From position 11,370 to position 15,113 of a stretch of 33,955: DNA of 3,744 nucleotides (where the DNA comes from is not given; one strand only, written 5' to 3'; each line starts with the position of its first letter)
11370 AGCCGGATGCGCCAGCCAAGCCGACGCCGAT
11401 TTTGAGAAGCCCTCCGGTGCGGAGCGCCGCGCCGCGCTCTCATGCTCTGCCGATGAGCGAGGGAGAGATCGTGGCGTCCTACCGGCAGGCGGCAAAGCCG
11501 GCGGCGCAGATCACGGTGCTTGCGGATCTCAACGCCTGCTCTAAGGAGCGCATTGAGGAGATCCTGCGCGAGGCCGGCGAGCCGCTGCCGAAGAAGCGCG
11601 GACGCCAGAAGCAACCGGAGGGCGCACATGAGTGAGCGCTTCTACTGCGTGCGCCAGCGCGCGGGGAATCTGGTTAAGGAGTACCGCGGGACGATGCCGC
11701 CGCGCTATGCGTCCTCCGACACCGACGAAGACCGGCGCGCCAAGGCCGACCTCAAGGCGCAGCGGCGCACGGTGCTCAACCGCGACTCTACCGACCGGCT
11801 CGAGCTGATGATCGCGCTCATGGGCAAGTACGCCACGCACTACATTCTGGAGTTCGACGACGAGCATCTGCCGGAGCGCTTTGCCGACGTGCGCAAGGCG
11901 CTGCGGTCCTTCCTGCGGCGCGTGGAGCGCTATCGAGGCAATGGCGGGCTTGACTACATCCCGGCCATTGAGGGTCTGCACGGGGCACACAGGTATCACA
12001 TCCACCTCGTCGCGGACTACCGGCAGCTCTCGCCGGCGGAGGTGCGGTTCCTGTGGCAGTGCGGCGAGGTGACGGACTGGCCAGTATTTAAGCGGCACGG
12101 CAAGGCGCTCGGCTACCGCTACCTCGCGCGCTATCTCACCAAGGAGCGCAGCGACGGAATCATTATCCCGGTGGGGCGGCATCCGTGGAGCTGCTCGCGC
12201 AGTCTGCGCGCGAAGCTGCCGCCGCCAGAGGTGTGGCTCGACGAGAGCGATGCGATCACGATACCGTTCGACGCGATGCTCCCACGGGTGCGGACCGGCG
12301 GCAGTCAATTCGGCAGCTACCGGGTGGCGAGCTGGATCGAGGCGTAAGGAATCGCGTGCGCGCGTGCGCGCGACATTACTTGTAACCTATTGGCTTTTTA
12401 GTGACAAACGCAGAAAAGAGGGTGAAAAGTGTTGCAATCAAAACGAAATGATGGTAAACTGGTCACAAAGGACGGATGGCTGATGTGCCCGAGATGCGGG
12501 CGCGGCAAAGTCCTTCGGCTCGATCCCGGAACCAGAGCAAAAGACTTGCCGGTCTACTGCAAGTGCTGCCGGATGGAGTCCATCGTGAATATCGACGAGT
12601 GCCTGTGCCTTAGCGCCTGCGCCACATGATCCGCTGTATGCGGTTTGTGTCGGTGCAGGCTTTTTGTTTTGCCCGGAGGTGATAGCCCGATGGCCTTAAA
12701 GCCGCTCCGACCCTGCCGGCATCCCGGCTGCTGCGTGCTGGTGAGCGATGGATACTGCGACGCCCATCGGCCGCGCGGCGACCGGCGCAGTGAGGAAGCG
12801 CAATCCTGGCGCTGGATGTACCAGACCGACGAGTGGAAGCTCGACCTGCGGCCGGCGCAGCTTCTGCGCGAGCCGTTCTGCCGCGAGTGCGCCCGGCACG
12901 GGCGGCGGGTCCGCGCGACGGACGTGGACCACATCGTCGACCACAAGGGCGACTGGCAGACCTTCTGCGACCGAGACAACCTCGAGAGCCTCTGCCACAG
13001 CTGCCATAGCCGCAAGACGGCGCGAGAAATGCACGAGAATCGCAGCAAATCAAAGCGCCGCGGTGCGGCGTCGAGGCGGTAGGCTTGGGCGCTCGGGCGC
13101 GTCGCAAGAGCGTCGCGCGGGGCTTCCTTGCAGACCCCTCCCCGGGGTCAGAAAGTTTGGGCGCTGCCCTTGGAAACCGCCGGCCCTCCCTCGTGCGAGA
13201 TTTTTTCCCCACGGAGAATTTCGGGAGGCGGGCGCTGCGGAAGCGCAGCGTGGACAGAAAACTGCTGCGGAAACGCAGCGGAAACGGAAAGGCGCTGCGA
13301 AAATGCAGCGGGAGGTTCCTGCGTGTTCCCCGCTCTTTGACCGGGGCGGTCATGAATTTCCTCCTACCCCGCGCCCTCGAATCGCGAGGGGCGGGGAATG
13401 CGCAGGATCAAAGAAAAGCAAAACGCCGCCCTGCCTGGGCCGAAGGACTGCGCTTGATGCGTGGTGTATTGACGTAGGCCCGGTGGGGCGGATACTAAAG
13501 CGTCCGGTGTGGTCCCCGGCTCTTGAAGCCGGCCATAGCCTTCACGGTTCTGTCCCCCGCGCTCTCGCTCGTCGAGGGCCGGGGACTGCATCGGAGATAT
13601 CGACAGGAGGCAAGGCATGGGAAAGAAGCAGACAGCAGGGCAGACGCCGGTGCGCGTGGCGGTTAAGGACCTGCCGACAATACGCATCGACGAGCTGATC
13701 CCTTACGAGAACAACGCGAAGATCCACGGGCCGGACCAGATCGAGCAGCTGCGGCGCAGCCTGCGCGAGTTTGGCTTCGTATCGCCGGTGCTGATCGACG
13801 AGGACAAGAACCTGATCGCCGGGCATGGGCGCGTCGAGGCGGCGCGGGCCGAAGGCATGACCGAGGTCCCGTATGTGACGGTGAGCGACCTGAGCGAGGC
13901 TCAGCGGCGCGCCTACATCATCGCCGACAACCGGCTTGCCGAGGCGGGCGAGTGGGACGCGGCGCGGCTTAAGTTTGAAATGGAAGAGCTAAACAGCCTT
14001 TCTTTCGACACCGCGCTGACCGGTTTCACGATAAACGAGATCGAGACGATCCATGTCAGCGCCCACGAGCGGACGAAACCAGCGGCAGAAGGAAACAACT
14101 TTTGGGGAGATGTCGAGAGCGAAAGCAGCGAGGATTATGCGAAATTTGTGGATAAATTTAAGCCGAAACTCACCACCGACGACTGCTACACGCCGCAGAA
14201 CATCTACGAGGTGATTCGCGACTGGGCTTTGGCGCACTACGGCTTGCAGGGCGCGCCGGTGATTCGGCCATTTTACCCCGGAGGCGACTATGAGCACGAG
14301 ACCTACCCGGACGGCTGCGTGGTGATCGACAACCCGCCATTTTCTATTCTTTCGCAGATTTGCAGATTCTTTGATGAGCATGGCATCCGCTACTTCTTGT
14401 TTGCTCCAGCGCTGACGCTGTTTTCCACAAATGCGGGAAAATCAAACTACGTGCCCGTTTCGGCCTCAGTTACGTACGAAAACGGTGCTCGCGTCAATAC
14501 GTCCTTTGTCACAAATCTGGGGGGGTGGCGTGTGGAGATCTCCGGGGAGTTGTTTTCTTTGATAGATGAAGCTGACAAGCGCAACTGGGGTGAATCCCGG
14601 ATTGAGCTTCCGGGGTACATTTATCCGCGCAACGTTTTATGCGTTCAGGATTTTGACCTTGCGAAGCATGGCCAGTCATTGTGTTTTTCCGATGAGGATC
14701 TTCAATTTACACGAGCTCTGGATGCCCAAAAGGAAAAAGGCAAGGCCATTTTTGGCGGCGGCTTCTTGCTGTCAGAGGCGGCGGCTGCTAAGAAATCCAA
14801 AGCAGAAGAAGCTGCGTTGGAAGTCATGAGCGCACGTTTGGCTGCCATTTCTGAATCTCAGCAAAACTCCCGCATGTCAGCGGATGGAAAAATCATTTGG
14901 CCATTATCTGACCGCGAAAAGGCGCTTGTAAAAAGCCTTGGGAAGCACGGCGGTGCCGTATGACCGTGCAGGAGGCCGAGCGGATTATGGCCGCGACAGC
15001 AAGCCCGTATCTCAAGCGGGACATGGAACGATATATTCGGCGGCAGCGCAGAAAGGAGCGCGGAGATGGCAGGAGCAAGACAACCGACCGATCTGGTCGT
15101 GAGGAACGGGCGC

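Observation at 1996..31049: Seven copies of a 17-bp perfect palindrome spaced about one-seventh of the genome apart, five embedded in the same reading frame in unrelated genes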

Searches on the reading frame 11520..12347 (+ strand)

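Call 13: search_protein_families(library=pfam, proteins=[window:11520-12347:+], max_evalue=0.01)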
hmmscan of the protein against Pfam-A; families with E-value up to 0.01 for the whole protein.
window:11520-12347:+ (275 aa): 1 family
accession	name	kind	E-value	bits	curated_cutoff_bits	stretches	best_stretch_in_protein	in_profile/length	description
PF23343.2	REP_ORF2-G2P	-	5.4e-05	23.8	27.8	1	115-209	13-98/99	Replication-associated protein ORF2/G2P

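Call 19: search_protein_families(library=phrogs, proteins=[window:11520-12347:+], max_evalue=0.001)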
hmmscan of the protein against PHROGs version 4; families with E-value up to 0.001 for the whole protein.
window:11520-12347:+ (275 aa): 1 family
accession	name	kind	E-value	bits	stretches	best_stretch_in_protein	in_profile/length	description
phrog_3584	-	DNA, RNA and nucleotide metabolism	9.2e-26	91.8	1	41-234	5-196/265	replication initiation protein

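Call 74: search_protein_families(library=ncbifam, proteins=[window:11520-12347:+], max_evalue=0.01)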
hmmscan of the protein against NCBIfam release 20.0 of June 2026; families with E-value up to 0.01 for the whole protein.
window:11520-12347:+ (275 aa): 0 families

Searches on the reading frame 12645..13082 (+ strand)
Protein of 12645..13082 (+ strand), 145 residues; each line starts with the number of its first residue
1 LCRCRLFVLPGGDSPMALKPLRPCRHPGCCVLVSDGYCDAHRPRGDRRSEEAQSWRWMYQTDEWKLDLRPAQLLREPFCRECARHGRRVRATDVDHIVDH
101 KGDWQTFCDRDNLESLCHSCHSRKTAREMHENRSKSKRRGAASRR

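Call 13: search_protein_families(library=pfam, proteins=[window:12645-13082:+], max_evalue=0.01)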
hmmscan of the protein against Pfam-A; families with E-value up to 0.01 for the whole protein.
window:12645-13082:+ (145 aa): 1 family
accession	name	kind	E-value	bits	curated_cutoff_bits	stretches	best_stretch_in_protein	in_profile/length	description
PF01844.29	HNH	-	9.2e-08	32.6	21.4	1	79-127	1-47/47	HNH endonuclease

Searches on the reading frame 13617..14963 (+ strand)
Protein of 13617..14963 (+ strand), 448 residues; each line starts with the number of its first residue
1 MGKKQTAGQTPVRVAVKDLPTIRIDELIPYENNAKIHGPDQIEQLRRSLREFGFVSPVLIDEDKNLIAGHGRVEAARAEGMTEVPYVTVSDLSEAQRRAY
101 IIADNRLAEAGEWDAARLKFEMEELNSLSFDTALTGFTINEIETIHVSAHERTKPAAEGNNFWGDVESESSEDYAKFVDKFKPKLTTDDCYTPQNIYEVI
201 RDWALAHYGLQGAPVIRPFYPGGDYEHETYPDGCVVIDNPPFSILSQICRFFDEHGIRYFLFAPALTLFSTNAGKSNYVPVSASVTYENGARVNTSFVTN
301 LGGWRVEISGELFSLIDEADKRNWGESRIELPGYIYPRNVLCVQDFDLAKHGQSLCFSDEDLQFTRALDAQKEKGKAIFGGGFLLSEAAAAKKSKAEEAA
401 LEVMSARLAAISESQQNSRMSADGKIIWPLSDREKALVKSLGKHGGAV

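Call 13: search_protein_families(library=pfam, proteins=[window:13617-14963:+], max_evalue=0.01)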
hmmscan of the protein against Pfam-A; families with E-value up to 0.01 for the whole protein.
window:13617-14963:+ (448 aa): 1 family
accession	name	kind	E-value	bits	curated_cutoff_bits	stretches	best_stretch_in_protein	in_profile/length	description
PF02195.25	ParB_N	-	0.00014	22.3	26.3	1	35-100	20-88/95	ParB N-terminal domain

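Call 19: search_protein_families(library=phrogs, proteins=[window:13617-14963:+], max_evalue=0.001)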
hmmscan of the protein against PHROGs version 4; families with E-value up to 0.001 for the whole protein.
window:13617-14963:+ (448 aa): 18 families
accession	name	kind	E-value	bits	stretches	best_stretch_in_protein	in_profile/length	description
phrog_21498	-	unknown function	2.3e-77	261.1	1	166-442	15-269/270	-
phrog_620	-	DNA, RNA and nucleotide metabolism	5.6e-50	171.4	1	21-175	11-162/217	ParB-like partition protein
phrog_498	-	other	3.5e-47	162.3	1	16-191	32-196/633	DNA methyltransferase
phrog_15396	-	DNA, RNA and nucleotide metabolism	1.2e-39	137.7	1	21-161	6-145/258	ParB-like partition nuclease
phrog_930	-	DNA, RNA and nucleotide metabolism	8.1e-31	108.6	1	22-148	10-135/223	ParB-like partition protein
phrog_8071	-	DNA, RNA and nucleotide metabolism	1.3e-23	84.9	1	20-153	8-138/389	ParB-like partition protein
phrog_940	-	DNA, RNA and nucleotide metabolism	8.3e-23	82.2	1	21-148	8-135/388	nuclease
phrog_9353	-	unknown function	5.9e-22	79.7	1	21-174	13-166/245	-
phrog_723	-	DNA, RNA and nucleotide metabolism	1.8e-19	71.4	1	18-158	12-152/223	ParB-like partition protein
phrog_18056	-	DNA, RNA and nucleotide metabolism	7.9e-13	49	1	20-106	4-89/387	ParB-like partition nuclease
phrog_5475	-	unknown function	1.1e-10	41.9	1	23-116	7-96/458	-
phrog_4715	-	DNA, RNA and nucleotide metabolism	2.3e-10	40.5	1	21-116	149-249/630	ParB-like partition protein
phrog_7405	-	unknown function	3.5e-08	34.5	1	28-167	33-172/250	-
phrog_3264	-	DNA, RNA and nucleotide metabolism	1.4e-05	25.9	1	19-107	49-140/337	ParB-like partition protein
phrog_6218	-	DNA, RNA and nucleotide metabolism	0.00012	22.4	1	38-105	23-96/506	ParB-like partition protein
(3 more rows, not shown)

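Call 68: search_protein_families(library=phrogs, proteins=[window:13617-14963:+], max_evalue=0.001)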
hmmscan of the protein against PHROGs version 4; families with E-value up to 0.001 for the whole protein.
window:13617-14963:+ (448 aa): 18 families
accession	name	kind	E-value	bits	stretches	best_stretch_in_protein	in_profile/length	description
phrog_21498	-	unknown function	2.3e-77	261.1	1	166-442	15-269/270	-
phrog_620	-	DNA, RNA and nucleotide metabolism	5.6e-50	171.4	1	21-175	11-162/217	ParB-like partition protein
phrog_498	-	other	3.5e-47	162.3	1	16-191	32-196/633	DNA methyltransferase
phrog_15396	-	DNA, RNA and nucleotide metabolism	1.2e-39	137.7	1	21-161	6-145/258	ParB-like partition nuclease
phrog_930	-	DNA, RNA and nucleotide metabolism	8.1e-31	108.6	1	22-148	10-135/223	ParB-like partition protein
phrog_8071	-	DNA, RNA and nucleotide metabolism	1.3e-23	84.9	1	20-153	8-138/389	ParB-like partition protein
phrog_940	-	DNA, RNA and nucleotide metabolism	8.3e-23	82.2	1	21-148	8-135/388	nuclease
phrog_9353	-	unknown function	5.9e-22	79.7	1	21-174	13-166/245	-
phrog_723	-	DNA, RNA and nucleotide metabolism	1.8e-19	71.4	1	18-158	12-152/223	ParB-like partition protein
phrog_18056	-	DNA, RNA and nucleotide metabolism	7.9e-13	49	1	20-106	4-89/387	ParB-like partition nuclease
phrog_5475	-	unknown function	1.1e-10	41.9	1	23-116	7-96/458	-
phrog_4715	-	DNA, RNA and nucleotide metabolism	2.3e-10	40.5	1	21-116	149-249/630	ParB-like partition protein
phrog_7405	-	unknown function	3.5e-08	34.5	1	28-167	33-172/250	-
phrog_3264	-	DNA, RNA and nucleotide metabolism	1.4e-05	25.9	1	19-107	49-140/337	ParB-like partition protein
phrog_6218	-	DNA, RNA and nucleotide metabolism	0.00012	22.4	1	38-105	23-96/506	ParB-like partition protein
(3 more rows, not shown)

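Call 74: search_protein_families(library=ncbifam, proteins=[window:13617-14963:+], max_evalue=0.01)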
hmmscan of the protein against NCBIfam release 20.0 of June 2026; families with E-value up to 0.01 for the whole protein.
window:13617-14963:+ (448 aa): 3 families
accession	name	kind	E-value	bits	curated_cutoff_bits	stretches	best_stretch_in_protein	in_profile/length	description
TIGR04285.1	nucleoid_noc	exception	0.00011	21.7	315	1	22-96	5-82/255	nucleoid occlusion protein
TIGR00180.1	parB_part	domain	0.00017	21.4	58.45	1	35-106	22-98/186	ParB/RepB/Spo0J family partition protein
TIGR03734.1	PRTRC_parB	hypoth_equivalog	0.0042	15.7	278.6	1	31-106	6-88/555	PRTRC system ParB family protein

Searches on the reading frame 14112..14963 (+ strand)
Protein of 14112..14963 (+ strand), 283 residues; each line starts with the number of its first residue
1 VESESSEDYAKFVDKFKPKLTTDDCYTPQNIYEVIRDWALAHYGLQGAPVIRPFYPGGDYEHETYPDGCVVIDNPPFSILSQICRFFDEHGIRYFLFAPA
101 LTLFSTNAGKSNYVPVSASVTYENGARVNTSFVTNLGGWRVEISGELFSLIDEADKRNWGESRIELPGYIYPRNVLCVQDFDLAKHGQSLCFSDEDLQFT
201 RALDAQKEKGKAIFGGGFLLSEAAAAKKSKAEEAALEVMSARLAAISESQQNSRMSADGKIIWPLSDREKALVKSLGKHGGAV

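Call 74: search_protein_families(library=ncbifam, proteins=[window:14112-14963:+], max_evalue=0.01)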
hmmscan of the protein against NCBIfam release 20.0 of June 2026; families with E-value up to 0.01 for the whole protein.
window:14112-14963:+ (283 aa): 0 families

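Call 75: search_protein_families(library=pfam, proteins=[window:14112-14963:+], max_evalue=1)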
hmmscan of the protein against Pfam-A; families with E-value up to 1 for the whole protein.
window:14112-14963:+ (283 aa): 0 families
